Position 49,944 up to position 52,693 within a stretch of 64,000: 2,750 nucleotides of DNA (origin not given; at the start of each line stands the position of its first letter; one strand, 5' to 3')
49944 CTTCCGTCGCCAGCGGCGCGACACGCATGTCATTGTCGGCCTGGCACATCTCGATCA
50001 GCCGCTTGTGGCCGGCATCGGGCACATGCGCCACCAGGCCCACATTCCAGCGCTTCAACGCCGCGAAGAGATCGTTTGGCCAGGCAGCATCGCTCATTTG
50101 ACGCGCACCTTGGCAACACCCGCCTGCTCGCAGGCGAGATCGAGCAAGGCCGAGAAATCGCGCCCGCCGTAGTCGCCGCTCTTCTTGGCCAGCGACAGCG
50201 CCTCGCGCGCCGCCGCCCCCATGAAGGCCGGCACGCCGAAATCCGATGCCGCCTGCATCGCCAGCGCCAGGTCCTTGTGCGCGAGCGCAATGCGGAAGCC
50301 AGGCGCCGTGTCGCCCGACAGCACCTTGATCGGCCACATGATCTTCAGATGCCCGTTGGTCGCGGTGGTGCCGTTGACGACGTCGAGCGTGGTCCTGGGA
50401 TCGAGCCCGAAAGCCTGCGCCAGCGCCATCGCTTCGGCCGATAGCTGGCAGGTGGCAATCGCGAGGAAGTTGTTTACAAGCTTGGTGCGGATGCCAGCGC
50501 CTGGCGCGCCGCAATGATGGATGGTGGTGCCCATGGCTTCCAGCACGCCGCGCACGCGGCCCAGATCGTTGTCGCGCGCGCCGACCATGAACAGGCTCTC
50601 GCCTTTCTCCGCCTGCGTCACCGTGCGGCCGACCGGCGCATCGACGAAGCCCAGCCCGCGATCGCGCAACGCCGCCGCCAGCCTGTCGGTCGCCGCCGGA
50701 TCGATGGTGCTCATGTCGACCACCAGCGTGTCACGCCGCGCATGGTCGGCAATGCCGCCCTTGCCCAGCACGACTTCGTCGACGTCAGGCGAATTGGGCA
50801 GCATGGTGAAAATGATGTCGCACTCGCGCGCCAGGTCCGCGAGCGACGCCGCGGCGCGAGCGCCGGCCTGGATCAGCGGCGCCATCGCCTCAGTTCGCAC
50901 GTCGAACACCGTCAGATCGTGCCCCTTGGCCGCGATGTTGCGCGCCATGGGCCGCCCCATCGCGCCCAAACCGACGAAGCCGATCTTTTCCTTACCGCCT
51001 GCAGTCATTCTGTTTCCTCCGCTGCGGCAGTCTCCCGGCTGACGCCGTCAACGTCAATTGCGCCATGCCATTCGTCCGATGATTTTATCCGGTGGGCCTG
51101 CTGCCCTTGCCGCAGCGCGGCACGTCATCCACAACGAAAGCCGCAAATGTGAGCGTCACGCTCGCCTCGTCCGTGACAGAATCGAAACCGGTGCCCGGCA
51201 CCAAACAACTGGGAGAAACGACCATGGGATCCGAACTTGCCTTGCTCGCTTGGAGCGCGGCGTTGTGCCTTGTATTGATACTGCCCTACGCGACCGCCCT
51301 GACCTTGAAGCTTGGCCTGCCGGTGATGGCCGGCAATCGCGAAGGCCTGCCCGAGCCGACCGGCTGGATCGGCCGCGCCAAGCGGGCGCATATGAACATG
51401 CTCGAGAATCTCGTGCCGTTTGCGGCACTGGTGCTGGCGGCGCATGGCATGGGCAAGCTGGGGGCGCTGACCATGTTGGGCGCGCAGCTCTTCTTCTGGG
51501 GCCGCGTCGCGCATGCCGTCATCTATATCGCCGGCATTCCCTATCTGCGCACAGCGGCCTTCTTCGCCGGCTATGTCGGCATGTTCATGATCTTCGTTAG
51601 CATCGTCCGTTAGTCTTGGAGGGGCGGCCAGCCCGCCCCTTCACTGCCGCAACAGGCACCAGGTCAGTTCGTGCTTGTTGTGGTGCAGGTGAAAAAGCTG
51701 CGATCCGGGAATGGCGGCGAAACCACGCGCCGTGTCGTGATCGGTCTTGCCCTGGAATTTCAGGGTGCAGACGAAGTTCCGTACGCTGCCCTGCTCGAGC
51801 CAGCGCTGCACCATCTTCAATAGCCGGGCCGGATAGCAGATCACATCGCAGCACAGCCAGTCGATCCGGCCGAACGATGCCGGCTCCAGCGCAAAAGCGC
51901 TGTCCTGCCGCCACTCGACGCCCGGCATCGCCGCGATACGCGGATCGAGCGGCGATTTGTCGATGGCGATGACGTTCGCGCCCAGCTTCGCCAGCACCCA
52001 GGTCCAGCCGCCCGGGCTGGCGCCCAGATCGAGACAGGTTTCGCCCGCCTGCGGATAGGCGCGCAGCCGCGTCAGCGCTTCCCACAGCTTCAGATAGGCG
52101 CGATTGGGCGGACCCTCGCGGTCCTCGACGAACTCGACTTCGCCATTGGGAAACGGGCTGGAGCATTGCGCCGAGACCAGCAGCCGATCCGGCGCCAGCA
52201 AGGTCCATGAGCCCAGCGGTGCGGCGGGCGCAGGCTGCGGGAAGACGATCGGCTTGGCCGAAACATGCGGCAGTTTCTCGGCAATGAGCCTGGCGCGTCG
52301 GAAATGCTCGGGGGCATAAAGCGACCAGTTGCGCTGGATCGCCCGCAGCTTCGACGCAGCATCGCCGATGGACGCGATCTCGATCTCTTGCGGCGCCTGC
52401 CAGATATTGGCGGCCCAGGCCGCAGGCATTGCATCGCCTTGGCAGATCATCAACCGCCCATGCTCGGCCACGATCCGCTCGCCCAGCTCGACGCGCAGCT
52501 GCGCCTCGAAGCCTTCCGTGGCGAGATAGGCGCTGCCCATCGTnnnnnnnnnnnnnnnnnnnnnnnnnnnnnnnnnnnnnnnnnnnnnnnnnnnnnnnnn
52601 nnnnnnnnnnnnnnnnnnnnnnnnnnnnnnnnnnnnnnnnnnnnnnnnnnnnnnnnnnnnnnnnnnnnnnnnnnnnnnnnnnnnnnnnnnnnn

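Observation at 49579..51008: YihU-type (GRT motif) sulfolactaldehyde reductase coupled to a sulfopyruvate decarboxylase-like subunit, outside any sulfoglycolysis cluster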

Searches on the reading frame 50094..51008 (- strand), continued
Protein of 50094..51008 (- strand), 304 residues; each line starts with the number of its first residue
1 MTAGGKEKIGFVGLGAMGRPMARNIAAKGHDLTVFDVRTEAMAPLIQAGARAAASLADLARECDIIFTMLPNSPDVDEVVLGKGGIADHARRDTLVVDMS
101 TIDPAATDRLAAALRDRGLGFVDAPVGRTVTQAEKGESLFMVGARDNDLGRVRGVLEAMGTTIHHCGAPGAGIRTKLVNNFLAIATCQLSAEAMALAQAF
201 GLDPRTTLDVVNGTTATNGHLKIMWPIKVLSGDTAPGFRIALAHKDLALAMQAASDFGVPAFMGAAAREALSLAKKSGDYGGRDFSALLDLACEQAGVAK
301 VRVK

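Call 44: get_annotated_region(hit=H31, flank=10000)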
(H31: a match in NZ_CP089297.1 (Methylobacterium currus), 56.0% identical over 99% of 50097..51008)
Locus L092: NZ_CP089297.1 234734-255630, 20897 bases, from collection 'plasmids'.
description: Methylobacterium currus strain TP-3 plasmid unnamed1, complete sequence
organism: Methylobacterium currus (NCBI taxid 2051553)
taxonomy: Bacteria; Pseudomonadota; Alphaproteobacteria; Hyphomicrobiales; Methylobacteriaceae; Methylobacterium; Methylobacterium currus
host: -; source: Solanum lycopersicum,single cell; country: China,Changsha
typing (MOB-suite, as given by PLSDB): non-mobilizable
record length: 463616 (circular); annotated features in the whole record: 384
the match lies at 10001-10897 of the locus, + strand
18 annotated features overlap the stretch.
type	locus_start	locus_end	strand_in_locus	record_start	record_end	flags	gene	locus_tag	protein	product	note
CDS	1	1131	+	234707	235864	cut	-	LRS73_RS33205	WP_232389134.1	acyl-CoA dehydrogenase family protein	-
CDS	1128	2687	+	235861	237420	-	-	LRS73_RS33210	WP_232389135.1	AMP-binding protein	-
CDS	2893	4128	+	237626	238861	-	-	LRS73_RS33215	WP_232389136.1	ABC transporter substrate-binding protein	-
CDS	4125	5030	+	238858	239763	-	-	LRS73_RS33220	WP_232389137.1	NAD(P)-dependent oxidoreductase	-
CDS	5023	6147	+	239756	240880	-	-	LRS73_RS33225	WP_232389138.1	Ldh family oxidoreductase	-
CDS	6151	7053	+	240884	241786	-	-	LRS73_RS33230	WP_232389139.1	amidohydrolase family protein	-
CDS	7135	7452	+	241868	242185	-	-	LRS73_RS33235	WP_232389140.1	HigA family addiction module antitoxin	-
CDS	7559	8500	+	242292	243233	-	-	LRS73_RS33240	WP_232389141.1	LysR substrate-binding domain-containing protein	-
CDS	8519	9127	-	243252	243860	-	-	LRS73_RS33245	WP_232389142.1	thiamine pyrophosphate-dependent enzyme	-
CDS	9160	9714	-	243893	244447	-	-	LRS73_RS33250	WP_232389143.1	thiamine pyrophosphate-binding protein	-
CDS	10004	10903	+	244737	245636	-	-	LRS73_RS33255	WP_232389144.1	NAD(P)-binding domain-containing protein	-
CDS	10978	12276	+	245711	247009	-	-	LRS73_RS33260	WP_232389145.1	ABC transporter substrate-binding protein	-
CDS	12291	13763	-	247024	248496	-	-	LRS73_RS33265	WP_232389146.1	PAS domain-containing methyl-accepting chemotaxis protein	GO:0006935 - chemotaxis [Evidence IEA]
CDS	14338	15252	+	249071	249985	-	-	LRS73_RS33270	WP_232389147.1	LysR substrate-binding domain-containing protein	-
CDS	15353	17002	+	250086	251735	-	-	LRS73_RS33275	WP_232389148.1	hydantoinase B/oxoprolinase family protein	-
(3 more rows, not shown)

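Call 51: get_annotated_region(hit=H57, flank=9000)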
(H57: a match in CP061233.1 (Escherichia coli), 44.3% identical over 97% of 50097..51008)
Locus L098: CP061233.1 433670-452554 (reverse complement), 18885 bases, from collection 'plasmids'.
description: Escherichia coli strain STEC639 plasmid pSTEC639_1, complete sequence
organism: Escherichia coli (NCBI taxid 562)
taxonomy: Bacteria; Pseudomonadota; Gammaproteobacteria; Enterobacterales; Enterobacteriaceae; Escherichia; Escherichia coli
host: -; source: Sheep,cell culture; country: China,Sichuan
typing (MOB-suite, as given by PLSDB): non-mobilizable
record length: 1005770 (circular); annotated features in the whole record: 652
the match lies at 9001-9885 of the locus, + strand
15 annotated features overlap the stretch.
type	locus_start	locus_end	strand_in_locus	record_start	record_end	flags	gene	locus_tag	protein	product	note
CDS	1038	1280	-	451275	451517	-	-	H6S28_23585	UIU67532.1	hypothetical protein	-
CDS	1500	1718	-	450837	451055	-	-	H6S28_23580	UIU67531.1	CopG family transcriptional regulator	-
CDS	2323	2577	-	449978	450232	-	-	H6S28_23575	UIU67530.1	helix-turn-helix domain-containing protein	-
CDS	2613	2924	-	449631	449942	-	-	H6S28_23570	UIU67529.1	type II toxin-antitoxin system RelE/ParE family toxin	-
CDS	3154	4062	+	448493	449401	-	-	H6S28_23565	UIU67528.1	alpha/beta hydrolase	-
CDS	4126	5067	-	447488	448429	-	fabY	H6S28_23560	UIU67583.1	fatty acid biosynthesis protein FabY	-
CDS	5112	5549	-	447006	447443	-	dtd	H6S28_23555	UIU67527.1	D-tyrosyl-tRNA(Tyr) deacylase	-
CDS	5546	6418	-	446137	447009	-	-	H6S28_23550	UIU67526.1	virulence factor BrkB family protein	-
CDS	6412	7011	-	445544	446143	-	yihX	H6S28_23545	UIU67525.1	glucose-1-phosphatase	-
CDS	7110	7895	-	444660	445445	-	-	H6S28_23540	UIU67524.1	DeoR/GlpR transcriptional regulator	-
CDS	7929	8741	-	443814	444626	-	yihV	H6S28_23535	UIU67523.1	sulfofructose kinase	-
CDS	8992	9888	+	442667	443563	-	yihU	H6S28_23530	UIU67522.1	sulfolactaldehyde 3-reductase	-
CDS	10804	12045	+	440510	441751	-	yihS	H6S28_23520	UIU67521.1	sulfoquinovose isomerase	-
CDS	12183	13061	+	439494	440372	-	-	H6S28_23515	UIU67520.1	aldose-1-epimerase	-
CDS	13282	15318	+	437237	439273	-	yihQ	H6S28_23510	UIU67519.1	sulfoquinovosidase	-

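Call 52: get_annotated_region(hit=H33, flank=9000)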
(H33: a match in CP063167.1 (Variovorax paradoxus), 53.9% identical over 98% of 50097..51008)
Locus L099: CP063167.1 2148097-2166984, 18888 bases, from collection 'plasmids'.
description: Variovorax paradoxus strain VAI-C plasmid unnamed, complete sequence
organism: Variovorax paradoxus (NCBI taxid 34073)
taxonomy: Bacteria; Pseudomonadota; Betaproteobacteria; Burkholderiales; Comamonadaceae; Variovorax; Variovorax paradoxus
host: -; source: -; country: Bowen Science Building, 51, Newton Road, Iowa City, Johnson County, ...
typing (MOB-suite, as given by PLSDB): non-mobilizable
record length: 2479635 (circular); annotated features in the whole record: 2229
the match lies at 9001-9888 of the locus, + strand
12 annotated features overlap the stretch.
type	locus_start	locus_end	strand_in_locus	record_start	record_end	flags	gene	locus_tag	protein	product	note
CDS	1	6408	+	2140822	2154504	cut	-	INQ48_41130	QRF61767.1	autotransporter-associated beta strand repeat-containing protein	-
CDS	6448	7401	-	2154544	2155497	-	-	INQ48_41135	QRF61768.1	LysR family transcriptional regulator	-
CDS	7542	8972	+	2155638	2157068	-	-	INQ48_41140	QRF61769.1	aldehyde dehydrogenase family protein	-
CDS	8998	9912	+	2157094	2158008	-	-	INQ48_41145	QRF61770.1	NAD-binding protein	-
CDS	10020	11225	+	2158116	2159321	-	-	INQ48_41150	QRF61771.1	ABC transporter substrate-binding protein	-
CDS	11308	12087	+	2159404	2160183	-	-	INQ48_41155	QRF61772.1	ABC transporter ATP-binding protein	-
CDS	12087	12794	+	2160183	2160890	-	-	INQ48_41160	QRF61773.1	ABC transporter ATP-binding protein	-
CDS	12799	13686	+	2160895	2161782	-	-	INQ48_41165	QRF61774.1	branched-chain amino acid ABC transporter permease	-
CDS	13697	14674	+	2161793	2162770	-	-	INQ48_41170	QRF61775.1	branched-chain amino acid ABC transporter permease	-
CDS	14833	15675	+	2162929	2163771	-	imuA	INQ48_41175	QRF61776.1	translesion DNA synthesis-associated protein ImuA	-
CDS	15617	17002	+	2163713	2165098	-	-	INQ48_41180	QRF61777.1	DNA polymerase Y family protein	-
CDS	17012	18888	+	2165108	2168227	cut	-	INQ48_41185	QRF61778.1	error-prone DNA polymerase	-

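Call 53: get_annotated_region(hit=H35, flank=9000)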
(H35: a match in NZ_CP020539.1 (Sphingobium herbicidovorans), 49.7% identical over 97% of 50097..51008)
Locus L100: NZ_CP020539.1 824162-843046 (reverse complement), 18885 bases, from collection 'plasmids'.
description: Sphingobium herbicidovorans strain MH plasmid pMSHV, complete sequence
organism: Sphingobium herbicidovorans (NCBI taxid 76947)
taxonomy: Bacteria; Pseudomonadota; Alphaproteobacteria; Sphingomonadales; Sphingomonadaceae; Sphingobium; Sphingobium herbicidovorans
host: -; source: cell culture,soil; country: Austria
typing (MOB-suite, as given by PLSDB): conjugative; replicon rep_cluster_545; relaxase MOBP; mating-pair formation MPF_T
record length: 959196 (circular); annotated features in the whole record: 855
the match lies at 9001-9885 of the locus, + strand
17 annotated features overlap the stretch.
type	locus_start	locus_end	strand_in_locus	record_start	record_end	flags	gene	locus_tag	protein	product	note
CDS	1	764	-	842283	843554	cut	-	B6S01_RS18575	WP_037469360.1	sulfotransferase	-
CDS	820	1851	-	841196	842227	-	-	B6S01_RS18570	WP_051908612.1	zinc-binding dehydrogenase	-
CDS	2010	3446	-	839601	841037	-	-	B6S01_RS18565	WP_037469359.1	NAD-dependent succinate-semialdehyde dehydrogenase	-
CDS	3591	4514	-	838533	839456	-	-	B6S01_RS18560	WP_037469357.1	acyl-CoA dehydrogenase family protein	-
CDS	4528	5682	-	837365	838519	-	-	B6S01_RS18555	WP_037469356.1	acyl-CoA dehydrogenase family protein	-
CDS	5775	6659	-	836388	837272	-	-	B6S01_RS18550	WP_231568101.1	LysR family transcriptional regulator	-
CDS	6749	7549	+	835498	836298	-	-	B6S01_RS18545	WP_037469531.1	crotonase/enoyl-CoA hydratase family protein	-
CDS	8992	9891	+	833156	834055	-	-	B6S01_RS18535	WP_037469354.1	NAD(P)-dependent oxidoreductase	-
CDS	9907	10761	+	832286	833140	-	-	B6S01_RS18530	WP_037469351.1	sugar phosphate isomerase/epimerase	-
CDS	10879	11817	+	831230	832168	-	-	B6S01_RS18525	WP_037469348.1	AEC family transporter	GO:0055085 - transmembrane transport [Evidence IEA]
CDS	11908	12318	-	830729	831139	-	-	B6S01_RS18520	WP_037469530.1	low affinity iron permease family protein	-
CDS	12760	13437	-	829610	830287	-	-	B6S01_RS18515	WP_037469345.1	hypothetical protein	-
CDS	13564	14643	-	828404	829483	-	-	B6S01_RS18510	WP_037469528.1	Rieske 2Fe-2S domain-containing protein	-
CDS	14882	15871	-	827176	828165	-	-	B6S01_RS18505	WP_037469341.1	ParB/RepB/Spo0J family partition protein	GO:0007059 - chromosome segregation [Evidence IEA]; GO:0000910 - cytokinesis [Evidence IEA]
CDS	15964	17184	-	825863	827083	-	-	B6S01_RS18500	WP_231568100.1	autotransporter outer membrane beta-barrel domain-containing protein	-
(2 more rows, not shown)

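Call 59: find_encoding_contigs(protein=P0125, flank=8000, max_places=1)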
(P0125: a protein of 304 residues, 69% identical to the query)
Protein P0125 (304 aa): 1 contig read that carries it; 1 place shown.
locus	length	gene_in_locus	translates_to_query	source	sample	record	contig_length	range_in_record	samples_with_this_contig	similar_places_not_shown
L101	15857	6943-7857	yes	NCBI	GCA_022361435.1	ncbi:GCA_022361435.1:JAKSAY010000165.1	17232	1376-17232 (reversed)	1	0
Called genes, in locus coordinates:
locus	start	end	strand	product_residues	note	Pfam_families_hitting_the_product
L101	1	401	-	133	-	PF13640:2OG-FeII_Oxy_3 (weak)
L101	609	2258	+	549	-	PF00501:AMP-binding, PF13193:AMP-binding_C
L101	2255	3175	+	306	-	PF00892:EamA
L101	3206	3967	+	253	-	PF00994:MoCF_biosynth, PF24102:FLAD1_M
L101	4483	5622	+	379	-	PF05643:GNA1162-like (weak), PF08239:SH3_3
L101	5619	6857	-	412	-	PF00211:Guanylate_cyc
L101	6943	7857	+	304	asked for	PF02826:2-Hacid_dh_C (weak), PF03446:NAD_binding_2, PF03807:F420_oxidored (weak), PF14833:NAD_binding_11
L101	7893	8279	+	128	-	PF01042:Ribonuc_L-PSP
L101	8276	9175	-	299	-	PF00892:EamA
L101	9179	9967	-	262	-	PF00106:adh_short, PF08659:KR, PF23441:SDR (faint), PF13561:adh_short_C2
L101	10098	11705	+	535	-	PF00501:AMP-binding, PF13193:AMP-binding_C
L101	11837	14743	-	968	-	PF00989:PAS, PF08448:PAS_4, PF13426:PAS_9, PF01590:GAF, PF13185:GAF_2, PF08447:PAS_3, PF12860:PAS_7, PF00512:HisKA, +4 more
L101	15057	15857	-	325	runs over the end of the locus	PF00296:Bac_luciferase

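Call 60: find_encoding_contigs(protein=P0126, flank=8000, max_places=1)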
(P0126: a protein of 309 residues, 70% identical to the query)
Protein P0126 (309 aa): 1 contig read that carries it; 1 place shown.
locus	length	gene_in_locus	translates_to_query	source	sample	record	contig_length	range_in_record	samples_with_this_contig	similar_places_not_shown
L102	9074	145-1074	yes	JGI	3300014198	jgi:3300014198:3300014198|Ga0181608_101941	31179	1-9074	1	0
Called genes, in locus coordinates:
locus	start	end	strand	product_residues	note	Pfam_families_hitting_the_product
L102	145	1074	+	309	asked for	PF02826:2-Hacid_dh_C, PF03446:NAD_binding_2, PF03807:F420_oxidored (weak), PF14833:NAD_binding_11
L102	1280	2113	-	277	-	PF06966:DUF1295, PF02544:Steroid_dh, PF04191:PEMT (weak)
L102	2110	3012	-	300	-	PF00106:adh_short, PF08659:KR, PF13561:adh_short_C2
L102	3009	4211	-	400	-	PF00108:Thiolase_N, PF02803:Thiolase_C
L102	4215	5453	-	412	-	PF00108:Thiolase_N, PF02803:Thiolase_C, PF22691:Thiolase_C_1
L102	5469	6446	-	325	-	PF00135:COesterase (faint), PF20434:BD-FAE, PF07859:Abhydrolase_3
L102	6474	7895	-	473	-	PF03055:RPE65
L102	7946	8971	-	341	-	PF03060:NMO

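Call 61: find_encoding_contigs(protein=P0127, flank=8000, max_places=1)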
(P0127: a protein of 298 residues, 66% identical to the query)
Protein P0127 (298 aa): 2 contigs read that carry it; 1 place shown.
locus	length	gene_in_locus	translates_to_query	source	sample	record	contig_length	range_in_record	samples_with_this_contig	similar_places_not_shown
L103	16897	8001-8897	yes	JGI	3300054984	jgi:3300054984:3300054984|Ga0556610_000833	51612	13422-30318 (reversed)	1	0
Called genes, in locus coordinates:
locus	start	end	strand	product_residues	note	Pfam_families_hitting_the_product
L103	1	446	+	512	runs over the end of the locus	PF00370:FGGY_N, PF02782:FGGY_C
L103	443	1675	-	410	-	PF07690:MFS_1, PF05977:MFS_3 (weak)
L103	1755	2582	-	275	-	PF00528:BPD_transp_1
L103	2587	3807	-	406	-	PF00528:BPD_transp_1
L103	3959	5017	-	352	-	PF01547:SBP_bac_1, PF13416:SBP_bac_8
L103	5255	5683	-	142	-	PF03795:YCII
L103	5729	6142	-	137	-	PF00903:Glyoxalase, PF06983:3-dmu-9_3-mt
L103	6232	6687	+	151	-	PF01047:MarR (weak), PF12802:MarR_2 (weak)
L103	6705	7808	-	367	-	PF00005:ABC_tran, PF08402:TOBE_2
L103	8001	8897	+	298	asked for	PF02826:2-Hacid_dh_C (weak), PF03446:NAD_binding_2, PF03807:F420_oxidored (weak), PF14833:NAD_binding_11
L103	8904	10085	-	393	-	-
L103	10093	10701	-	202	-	PF04268:SoxG, PF01571:GCV_T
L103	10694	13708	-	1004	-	PF13510:Fer2_4, PF07992:Pyr_redox_2 (weak), PF12831:FAD_oxidored (weak), PF17806:SO_alpha_A3, PF01571:GCV_T, PF08669:GCV_T_C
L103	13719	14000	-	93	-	PF04267:SoxD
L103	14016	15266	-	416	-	PF00890:FAD_binding_2, PF01266:DAO, PF01946:Thi4 (weak), PF13450:NAD_binding_8 (faint)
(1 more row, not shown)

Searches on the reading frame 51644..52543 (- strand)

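Call 75: search_protein_families(library=pfam, proteins=[window:51644-52543:-], max_evalue=0.00001)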
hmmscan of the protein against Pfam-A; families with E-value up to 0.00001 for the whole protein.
window:51644-52543:- (300 aa): 1 family
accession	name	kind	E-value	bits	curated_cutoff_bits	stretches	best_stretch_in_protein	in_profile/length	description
PF01728.25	FtsJ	-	3.2e-12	47.2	24.1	1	147-235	3-100/181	FtsJ-like methyltransferase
